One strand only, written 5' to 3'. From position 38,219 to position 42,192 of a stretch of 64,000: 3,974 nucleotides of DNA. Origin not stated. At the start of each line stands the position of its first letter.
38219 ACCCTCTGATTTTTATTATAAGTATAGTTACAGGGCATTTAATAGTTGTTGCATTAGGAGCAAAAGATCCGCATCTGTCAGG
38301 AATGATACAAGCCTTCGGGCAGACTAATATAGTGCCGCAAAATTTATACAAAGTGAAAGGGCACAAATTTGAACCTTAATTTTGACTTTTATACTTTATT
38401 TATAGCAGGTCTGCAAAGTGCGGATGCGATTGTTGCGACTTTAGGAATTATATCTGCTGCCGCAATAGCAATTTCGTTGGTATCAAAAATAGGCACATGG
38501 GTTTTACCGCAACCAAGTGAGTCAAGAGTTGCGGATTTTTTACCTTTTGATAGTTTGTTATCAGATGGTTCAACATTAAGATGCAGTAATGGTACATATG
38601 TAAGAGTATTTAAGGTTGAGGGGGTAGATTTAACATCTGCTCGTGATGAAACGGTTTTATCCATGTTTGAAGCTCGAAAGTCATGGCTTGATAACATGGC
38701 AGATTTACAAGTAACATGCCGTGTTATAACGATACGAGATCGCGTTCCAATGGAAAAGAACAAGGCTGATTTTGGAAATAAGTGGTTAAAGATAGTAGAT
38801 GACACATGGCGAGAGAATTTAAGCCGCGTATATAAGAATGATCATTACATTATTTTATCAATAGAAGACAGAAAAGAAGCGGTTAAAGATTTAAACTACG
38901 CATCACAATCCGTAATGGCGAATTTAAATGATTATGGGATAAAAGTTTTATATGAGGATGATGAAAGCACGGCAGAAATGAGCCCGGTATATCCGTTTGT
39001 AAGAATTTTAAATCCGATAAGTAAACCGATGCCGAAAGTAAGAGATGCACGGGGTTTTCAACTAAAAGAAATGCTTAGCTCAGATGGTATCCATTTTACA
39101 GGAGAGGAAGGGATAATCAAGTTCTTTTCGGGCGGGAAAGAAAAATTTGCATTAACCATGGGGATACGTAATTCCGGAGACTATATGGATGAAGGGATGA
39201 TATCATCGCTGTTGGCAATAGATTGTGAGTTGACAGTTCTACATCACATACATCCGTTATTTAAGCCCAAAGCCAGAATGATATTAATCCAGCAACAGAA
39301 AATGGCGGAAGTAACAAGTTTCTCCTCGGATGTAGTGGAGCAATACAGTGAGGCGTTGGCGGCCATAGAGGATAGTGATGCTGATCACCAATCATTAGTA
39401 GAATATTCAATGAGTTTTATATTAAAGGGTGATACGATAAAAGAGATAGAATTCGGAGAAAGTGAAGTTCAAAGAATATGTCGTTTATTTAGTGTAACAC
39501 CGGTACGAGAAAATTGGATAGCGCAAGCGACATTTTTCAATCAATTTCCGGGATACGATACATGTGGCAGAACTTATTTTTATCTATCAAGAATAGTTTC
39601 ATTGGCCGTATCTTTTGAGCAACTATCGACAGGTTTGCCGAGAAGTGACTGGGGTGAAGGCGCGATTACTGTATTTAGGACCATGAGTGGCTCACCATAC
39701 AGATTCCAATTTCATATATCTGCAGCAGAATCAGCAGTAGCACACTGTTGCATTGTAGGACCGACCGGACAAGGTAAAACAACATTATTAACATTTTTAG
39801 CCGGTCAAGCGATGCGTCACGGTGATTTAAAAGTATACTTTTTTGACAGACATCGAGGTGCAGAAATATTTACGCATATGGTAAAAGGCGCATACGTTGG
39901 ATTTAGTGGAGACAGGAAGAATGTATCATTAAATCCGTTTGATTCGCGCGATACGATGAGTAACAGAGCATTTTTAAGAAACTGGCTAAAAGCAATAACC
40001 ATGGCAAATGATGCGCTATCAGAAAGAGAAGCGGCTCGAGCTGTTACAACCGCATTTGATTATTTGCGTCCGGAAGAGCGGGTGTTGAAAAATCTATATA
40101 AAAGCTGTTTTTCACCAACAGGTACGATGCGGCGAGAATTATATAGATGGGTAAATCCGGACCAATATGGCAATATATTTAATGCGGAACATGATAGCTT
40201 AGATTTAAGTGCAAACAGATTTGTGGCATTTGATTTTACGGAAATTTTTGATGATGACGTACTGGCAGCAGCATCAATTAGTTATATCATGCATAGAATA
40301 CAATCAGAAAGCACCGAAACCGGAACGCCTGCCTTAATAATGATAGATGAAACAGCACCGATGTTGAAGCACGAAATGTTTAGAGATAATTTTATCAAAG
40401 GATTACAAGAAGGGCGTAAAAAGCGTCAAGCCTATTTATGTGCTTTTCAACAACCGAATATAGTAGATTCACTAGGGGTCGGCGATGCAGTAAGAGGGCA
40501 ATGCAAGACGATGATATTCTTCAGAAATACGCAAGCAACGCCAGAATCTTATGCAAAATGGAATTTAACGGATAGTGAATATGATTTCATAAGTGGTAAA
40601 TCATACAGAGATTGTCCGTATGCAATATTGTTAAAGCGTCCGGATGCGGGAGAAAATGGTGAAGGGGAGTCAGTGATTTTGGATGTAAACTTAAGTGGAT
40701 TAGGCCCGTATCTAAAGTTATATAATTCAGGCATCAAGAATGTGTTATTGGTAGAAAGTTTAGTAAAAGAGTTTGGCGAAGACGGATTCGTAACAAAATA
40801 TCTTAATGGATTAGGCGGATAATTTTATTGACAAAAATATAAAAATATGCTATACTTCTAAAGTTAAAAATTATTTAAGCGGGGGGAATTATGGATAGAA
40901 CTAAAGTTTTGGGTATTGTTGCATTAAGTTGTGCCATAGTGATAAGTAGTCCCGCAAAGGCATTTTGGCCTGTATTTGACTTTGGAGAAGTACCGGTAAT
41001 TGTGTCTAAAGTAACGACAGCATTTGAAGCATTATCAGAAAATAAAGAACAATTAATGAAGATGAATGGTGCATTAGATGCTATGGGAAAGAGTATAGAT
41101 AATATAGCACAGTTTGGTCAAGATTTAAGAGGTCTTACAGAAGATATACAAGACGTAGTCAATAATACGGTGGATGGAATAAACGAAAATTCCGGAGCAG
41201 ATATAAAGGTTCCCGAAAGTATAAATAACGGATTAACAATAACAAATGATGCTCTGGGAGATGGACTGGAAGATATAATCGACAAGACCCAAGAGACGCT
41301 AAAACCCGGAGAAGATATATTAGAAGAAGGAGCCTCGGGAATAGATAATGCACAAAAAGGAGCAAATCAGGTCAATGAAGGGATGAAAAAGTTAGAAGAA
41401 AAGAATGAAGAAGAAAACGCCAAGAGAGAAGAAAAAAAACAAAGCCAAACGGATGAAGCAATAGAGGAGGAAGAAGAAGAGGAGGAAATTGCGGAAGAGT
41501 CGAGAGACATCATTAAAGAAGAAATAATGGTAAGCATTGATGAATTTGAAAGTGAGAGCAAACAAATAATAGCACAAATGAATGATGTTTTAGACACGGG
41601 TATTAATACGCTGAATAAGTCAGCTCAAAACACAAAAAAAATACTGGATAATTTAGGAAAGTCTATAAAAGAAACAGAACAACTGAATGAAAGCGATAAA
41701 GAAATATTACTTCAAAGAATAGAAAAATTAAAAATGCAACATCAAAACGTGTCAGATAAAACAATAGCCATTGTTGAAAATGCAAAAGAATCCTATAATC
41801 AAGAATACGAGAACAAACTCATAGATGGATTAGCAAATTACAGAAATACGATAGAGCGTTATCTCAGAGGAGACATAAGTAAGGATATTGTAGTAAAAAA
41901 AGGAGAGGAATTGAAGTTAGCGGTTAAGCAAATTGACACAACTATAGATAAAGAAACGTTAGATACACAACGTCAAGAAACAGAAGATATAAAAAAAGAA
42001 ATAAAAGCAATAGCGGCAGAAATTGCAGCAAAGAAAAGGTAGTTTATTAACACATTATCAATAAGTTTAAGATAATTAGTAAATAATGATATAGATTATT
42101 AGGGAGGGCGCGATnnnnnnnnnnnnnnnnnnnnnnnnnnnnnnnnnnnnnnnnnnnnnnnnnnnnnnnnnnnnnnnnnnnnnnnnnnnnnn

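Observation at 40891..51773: Five tandem secreted coiled-coil genes with VirB5/TrbJ-like N-termini occupy the slot where Rickettsiales carry five virB6 paralogues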

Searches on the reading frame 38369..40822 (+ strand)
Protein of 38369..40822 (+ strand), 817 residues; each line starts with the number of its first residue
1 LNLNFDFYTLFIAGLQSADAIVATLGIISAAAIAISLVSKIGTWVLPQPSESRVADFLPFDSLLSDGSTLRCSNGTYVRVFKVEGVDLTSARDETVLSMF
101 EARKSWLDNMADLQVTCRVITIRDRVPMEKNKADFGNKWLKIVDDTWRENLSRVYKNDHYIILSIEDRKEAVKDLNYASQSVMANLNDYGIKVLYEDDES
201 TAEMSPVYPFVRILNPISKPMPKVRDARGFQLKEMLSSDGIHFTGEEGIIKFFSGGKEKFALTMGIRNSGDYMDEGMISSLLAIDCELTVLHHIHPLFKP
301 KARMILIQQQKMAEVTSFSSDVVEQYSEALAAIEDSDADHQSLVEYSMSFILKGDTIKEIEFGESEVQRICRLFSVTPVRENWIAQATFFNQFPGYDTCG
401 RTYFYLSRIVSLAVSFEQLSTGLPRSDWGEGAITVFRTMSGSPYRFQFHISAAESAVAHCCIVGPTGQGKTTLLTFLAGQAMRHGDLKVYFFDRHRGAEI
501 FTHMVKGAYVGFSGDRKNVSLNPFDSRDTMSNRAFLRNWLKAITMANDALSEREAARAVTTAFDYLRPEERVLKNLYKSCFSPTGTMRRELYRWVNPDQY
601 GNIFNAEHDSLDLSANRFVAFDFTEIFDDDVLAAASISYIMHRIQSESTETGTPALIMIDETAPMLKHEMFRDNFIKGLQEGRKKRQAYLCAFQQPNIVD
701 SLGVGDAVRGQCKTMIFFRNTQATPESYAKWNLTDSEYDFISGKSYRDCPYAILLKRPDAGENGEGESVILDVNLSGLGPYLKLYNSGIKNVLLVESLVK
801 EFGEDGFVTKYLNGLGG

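Call 4: search_protein_families(library=pfam, proteins=[window:38369-40822:+], max_evalue=1)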
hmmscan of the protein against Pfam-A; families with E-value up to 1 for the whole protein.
window:38369-40822:+ (817 aa): 19 families
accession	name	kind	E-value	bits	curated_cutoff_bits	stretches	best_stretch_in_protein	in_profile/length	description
PF03135.19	CagE_TrbE_VirB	-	4.4e-10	40.3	21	1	223-395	30-197/204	CagE, TrbE, VirB family, component of type IV transporter system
PF19044.6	P-loop_TraG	-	2.3e-05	23.7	25.8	2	460-552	32-126/413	TraG P-loop domain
PF13401.12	AAA_22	-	0.00017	22.4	27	1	459-559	7-75/130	AAA domain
PF10412.15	TrwB_AAD_bind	-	0.0014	18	20.5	1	455-528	13-75/387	Type IV secretion-system coupling protein DNA-binding domain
PF25199.1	nSTAND_NTPase5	-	0.0015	18.8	34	1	454-495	38-79/145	Novel STAND NTPase 5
PF01695.23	IstB_IS21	-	0.0027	17.7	24.1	1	461-495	96-129/238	IstB-like ATP binding protein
PF00005.33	ABC_tran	-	0.003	18.6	25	1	460-485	14-40/137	ABC transporter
PF01580.24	FtsK_SpoIIIE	-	0.0034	17.3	24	1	425-484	12-67/221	FtsK/SpoIIIE family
PF01935.23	DUF87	-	0.0085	16.6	23.2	1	458-495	24-61/220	Helicase HerA, central domain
PF20720.3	nSTAND3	-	0.026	14.6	27.2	1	459-489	19-48/155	Novel STAND NTPase 3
PF13476.12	AAA_23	-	0.046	14.8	27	1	461-477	23-39/201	AAA domain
PF05729.18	NACHT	-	0.072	13.3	26.7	1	460-483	3-26/167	NACHT domain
PF00004.35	AAA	-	0.095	13.6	21.2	1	461-482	2-23/131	ATPase family associated with various cellular activities (AAA)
PF13604.12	AAA_30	-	0.12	12.5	27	1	454-485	15-46/191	AAA domain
PF16575.11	CLP1_P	-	0.17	12.2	26.6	1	464-493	1-29/188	mRNA cleavage and polyadenylation factor CLP1 P-loop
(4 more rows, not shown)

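Call 5: search_protein_families(library=ncbifam, proteins=[window:38369-40822:+], max_evalue=1)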
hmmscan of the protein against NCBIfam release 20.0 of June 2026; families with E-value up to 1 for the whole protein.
window:38369-40822:+ (817 aa): 39 families (the best 25 are shown)
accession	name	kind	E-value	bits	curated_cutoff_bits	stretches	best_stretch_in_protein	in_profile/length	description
TIGR00929.1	VirB4_CagE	subfamily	5e-113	378.9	643.1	2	169-805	153-780/792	VirB4 family type IV secretion/conjugal transfer ATPase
NF010473.0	PRK13898.1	equivalog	6.4e-70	236.1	1050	2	166-806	164-787/801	type IV secretion system ATPase VirB4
NF010427.0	PRK13853.1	equivalog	3.2e-50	170.8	957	2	255-805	230-772/789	type IV secretion system protein VirB4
NF010447.0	PRK13873.1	equivalog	8.5e-39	133.1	1020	2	432-741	420-729/815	conjugal transfer protein TrbE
NF010466.0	PRK13891.1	subfamily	9.4e-27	93.3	1322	1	438-727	473-761/852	conjugal transfer protein TrbE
NF010404.0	PRK13830.1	subfamily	1.1e-24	86.3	810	1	434-723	436-722/818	conjugal transfer protein TrbE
TIGR02746.1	TraC-F-type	equivalog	2.3e-13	48.9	567.05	1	461-695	434-684/800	type IV secretion system protein TraC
NF045975.1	VirB4_plasma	equivalog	2.5e-13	48.7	590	1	57-532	107-588/894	Mbov_0397 family ICE element conjugal transfer ATPase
NF045971.1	conju_CD1110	equivalog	1e-10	40.6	325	1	55-313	2-263/752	VirB4-like conjugal transfer ATPase, CD1110 family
TIGR03743.1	SXT_TraD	subfamily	0.00026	19.6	366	1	453-493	171-210/636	conjugative transfer system coupling protein TraD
NF002981.0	PRK03695.1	equivalog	0.0045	16.4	281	1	453-489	22-58/253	vitamin B12 ABC transporter ATP-binding protein BtuD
NF008039.0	PRK10771.1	equivalog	0.0046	16.4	298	1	443-488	15-57/234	thiamine ABC transporter ATP-binding protein ThiQ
NF038214.1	IS21_help_AAA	equivalog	0.006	16.3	200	1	459-494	92-126/232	IS21-like element helper ATPase IstB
TIGR03744.1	traC_PFL_4706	equivalog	0.006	14.5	520.6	1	321-484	340-501/892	conjugative transfer ATPase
NF041017.1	DNA_import_CedB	equivalog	0.0099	14.5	700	1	455-494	273-312/590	DNA import protein CedB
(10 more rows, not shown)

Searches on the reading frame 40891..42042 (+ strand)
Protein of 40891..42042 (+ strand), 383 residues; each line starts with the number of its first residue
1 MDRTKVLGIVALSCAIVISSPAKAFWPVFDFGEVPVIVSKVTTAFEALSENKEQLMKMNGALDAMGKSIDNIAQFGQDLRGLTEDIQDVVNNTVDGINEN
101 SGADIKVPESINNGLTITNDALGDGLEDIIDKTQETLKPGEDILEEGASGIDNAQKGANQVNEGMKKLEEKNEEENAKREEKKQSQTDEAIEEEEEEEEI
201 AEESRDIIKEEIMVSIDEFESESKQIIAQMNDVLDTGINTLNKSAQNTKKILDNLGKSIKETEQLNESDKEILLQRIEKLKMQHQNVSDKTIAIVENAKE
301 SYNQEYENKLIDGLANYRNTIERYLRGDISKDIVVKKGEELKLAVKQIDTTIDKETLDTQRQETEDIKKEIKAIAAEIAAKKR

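Call 4: search_protein_families(library=pfam, proteins=[window:40891-42042:+], max_evalue=1)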
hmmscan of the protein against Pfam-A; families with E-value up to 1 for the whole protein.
window:40891-42042:+ (383 aa): 2 families
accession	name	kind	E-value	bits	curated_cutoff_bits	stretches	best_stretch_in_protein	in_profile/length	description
PF24433.1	DUF7556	-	0.12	12.3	27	1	205-228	10-33/56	Family of unknown function (DUF7556)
PF18947.5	HAMP_2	-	0.23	11.9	24.3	0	220-251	3-34/67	HAMP domain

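Call 5: search_protein_families(library=ncbifam, proteins=[window:40891-42042:+], max_evalue=1)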
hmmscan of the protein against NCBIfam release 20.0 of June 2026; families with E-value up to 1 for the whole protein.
window:40891-42042:+ (383 aa): 3 families
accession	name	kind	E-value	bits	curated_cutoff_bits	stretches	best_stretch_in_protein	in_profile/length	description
NF041542.1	fosX-Cc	exception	0.087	13.2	270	1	263-312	69-115/130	fosfomycin resistance hydrolase FosXCC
TIGR03057.1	xxxLxxG_by_4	repeat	0.13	12.5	18.6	0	148-169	5-26/28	X-X-X-Leu-X-X-Gly heptad repeat protein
TIGR00996.1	Mtu_fam_mce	paralog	0.44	9.7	140.5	0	222-289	206-273/291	MCE family protein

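Call 105: search_solved_structures(query=A3, max_evalue=10)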
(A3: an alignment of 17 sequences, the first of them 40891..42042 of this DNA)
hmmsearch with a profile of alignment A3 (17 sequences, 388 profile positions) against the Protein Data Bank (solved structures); distinct sequences matched with E-value up to 10: 49.
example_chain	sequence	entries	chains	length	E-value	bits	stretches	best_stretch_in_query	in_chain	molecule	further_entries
8qox_B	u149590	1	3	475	0.00021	23.6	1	32-125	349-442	Conserved membrane protein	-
6gaj_A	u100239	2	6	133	0.008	18.4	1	36-135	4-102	Outer capsid protein sigma-1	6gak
4tql_A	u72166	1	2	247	0.0081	18.4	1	53-151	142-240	Three helix bundle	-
4zry_B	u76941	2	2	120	0.012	17.9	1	68-130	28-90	Keratin, type II cytoskeletal 1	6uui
6wjv_3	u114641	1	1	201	0.014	17.6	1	129-222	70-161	DNA polymerase epsilon subunit C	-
8tvi_A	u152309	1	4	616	0.018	17.3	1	45-139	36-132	Langya virus attachment glycoprotein G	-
3tnu_B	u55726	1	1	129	0.025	16.8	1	45-117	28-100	Keratin, type II cytoskeletal 5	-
9m8o_P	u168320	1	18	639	0.034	16.4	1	69-159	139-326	Gp18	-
9c0s_E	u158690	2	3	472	0.035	16.3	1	163-204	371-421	Acetyl-CoA decarbonylase/synthase complex subunit beta 2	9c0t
7upo_B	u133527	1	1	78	0.037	16.2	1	232-294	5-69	DHT03 protein B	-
7upq_B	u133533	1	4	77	0.042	16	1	232-294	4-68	DHT03 protein B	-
2ch7_A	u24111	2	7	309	0.049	15.8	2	37-151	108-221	METHYL-ACCEPTING CHEMOTAXIS PROTEIN | Methyl-accepting chemotaxis protein 2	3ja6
8qaf_A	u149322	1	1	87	0.066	15.4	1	203-263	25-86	sc-apCC-8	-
2ch7_B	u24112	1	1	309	0.072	15.3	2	37-151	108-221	METHYL-ACCEPTING CHEMOTAXIS PROTEIN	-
3ja6_H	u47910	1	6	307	0.078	15.1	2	37-151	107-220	Methyl-accepting chemotaxis protein 2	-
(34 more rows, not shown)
